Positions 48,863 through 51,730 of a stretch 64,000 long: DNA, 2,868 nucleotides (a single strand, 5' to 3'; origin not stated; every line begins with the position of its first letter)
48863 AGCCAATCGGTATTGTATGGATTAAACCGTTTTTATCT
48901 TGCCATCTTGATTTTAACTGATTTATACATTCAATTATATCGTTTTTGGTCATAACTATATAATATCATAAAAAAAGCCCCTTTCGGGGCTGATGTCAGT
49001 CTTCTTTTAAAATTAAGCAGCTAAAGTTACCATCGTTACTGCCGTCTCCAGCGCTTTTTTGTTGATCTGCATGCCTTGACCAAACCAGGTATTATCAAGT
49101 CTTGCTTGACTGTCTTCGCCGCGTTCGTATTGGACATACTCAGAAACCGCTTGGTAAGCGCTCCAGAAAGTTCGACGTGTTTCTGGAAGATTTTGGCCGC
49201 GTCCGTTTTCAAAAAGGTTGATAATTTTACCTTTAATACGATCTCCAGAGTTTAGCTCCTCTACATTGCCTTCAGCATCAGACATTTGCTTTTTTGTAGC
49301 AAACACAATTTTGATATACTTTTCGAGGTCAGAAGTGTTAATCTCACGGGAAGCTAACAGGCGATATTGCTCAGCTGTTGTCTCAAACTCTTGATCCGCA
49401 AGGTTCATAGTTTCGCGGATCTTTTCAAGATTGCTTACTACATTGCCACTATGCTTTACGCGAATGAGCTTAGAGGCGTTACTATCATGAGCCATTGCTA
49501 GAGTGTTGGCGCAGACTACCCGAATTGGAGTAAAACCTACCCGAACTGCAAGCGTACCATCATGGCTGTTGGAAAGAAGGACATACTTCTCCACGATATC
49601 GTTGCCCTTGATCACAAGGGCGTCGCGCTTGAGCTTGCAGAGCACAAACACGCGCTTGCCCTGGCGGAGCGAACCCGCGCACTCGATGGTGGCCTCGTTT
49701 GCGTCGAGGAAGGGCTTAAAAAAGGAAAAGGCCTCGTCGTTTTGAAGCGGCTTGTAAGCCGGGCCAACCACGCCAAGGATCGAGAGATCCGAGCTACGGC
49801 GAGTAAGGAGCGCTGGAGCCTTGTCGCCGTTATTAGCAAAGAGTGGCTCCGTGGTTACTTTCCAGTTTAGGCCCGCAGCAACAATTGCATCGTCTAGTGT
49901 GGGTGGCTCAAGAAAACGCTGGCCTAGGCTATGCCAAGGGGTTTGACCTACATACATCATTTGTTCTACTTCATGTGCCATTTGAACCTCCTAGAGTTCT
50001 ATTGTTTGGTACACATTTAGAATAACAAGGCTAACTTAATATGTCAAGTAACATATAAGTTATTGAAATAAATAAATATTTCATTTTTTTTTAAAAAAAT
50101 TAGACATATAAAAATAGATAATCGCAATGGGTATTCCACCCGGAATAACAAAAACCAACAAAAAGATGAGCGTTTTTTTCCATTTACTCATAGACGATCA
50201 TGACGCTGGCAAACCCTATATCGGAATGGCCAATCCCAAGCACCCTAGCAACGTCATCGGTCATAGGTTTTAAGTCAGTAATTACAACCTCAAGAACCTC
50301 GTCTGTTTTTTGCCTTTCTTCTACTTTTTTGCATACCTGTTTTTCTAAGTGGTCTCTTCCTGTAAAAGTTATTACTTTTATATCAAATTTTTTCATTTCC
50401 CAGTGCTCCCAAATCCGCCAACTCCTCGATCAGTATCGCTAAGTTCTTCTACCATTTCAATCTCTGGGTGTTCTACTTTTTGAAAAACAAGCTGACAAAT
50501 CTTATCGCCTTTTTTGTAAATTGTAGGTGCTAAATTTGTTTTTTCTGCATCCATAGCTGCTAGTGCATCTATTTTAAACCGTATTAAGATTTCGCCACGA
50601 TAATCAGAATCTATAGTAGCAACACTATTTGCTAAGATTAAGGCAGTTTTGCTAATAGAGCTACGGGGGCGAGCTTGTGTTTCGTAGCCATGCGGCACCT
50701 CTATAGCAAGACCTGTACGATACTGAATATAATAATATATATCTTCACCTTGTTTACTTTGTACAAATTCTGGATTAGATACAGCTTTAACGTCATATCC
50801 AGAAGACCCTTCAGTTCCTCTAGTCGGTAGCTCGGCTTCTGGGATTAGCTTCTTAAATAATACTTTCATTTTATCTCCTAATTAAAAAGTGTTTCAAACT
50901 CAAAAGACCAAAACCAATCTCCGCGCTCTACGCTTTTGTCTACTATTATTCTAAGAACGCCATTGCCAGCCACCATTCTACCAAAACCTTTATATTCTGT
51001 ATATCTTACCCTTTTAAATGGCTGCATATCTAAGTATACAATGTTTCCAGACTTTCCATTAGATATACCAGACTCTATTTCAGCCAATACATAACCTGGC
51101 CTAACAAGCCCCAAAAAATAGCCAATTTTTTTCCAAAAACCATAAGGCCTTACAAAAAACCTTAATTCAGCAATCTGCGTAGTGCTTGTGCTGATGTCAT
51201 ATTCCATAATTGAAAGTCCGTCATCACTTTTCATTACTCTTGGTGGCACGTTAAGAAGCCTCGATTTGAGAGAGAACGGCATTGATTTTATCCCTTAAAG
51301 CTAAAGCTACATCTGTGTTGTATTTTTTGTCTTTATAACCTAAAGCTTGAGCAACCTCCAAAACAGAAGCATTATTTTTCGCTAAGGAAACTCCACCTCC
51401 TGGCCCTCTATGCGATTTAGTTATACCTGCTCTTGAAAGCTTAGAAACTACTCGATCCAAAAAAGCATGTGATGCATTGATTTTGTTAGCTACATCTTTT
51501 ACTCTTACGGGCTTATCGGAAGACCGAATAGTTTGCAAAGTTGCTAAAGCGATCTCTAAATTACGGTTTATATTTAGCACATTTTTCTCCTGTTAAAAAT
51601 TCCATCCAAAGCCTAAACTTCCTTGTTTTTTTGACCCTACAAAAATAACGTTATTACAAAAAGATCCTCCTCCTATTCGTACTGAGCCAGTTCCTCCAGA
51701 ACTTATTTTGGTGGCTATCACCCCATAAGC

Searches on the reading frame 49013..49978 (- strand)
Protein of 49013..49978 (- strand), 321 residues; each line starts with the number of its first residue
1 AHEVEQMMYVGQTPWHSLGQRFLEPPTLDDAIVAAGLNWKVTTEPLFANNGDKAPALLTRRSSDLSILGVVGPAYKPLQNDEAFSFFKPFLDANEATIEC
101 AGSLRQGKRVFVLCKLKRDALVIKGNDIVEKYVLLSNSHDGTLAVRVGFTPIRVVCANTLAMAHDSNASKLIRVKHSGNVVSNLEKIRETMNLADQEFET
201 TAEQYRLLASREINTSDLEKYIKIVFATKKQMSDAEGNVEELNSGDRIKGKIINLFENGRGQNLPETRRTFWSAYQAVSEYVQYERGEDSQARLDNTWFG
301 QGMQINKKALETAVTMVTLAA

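Call 11: search_protein_families(library=phrogs, proteins=[window:49013-49978:-], max_evalue=0.001)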
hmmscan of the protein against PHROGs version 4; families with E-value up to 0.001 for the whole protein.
window:49013-49978:- (321 aa): 3 families
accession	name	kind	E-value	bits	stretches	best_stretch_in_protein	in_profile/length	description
phrog_1221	-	unknown function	2.8e-61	208.6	1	6-300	28-323/355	-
phrog_12094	-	unknown function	4.1e-06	27.1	1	126-281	95-232/281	-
phrog_21518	-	unknown function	0.00025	21.6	1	66-223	46-206/285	-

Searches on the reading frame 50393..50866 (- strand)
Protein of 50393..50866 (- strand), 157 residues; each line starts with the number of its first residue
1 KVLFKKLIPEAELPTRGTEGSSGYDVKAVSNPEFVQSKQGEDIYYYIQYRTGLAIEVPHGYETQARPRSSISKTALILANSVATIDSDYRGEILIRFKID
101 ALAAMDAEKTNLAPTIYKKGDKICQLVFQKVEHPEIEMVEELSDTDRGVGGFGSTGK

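Call 11: search_protein_families(library=phrogs, proteins=[window:50393-50866:-], max_evalue=0.001)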
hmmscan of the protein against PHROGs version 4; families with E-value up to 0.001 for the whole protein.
window:50393-50866:- (157 aa): 1 family
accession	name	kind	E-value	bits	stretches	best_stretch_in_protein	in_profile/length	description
phrog_135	-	DNA, RNA and nucleotide metabolism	1.8e-47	163.9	1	3-157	148-291/463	dUTPase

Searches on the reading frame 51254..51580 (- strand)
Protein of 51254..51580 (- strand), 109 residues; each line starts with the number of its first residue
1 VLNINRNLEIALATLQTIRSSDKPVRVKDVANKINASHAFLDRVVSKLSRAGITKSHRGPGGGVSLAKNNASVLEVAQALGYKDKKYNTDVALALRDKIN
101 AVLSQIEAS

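Call 54: search_protein_families(library=pfam, proteins=[window:51254-51580:-], max_evalue=0.1)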
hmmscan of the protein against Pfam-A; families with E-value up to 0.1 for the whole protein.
window:51254-51580:- (109 aa): 7 families
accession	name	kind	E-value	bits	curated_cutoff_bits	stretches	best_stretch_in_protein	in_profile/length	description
PF02082.26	Rrf2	-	2.8e-15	57.1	30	1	5-84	2-85/132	Iron-dependent Transcriptional regulator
PF03444.21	HrcA_DNA-bdg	-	0.0017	18.4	21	1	10-75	9-74/79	Winged helix-turn-helix transcription repressor, HrcA DNA-binding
PF04760.21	IF2_N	-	0.0043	17.2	25.3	0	24-57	3-34/53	Translation initiation factor IF-2, N-terminal region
PF08100.18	Dimerisation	-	0.0058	16.9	25.6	1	12-58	28-74/93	O-methyltransferase dimerisation domain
PF01325.25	Fe_dep_repress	-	0.011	16.4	26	1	9-55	7-53/60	Iron dependent repressor, N-terminal DNA binding domain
PF07196.18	Flagellin_IN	-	0.095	13.3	22.7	0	93-105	24-36/55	Flagellin hook IN motif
PF10963.14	Phage_TAC_10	-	0.099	13.3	25.7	0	29-69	27-67/82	Phage tail assembly chaperone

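Call 55: search_protein_families(library=phrogs, proteins=[window:51254-51580:-], max_evalue=0.1)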
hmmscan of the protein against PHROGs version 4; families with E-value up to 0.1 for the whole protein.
window:51254-51580:- (109 aa): 3 families
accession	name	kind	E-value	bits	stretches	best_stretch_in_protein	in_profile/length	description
phrog_24072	-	unknown function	3.3e-10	41.3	1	13-77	14-80/135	-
phrog_31115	-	DNA, RNA and nucleotide metabolism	0.023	16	1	13-54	64-105/121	replication initiation protein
phrog_14147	-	transcription regulation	0.095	13.1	1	15-86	13-75/256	transcriptional regulator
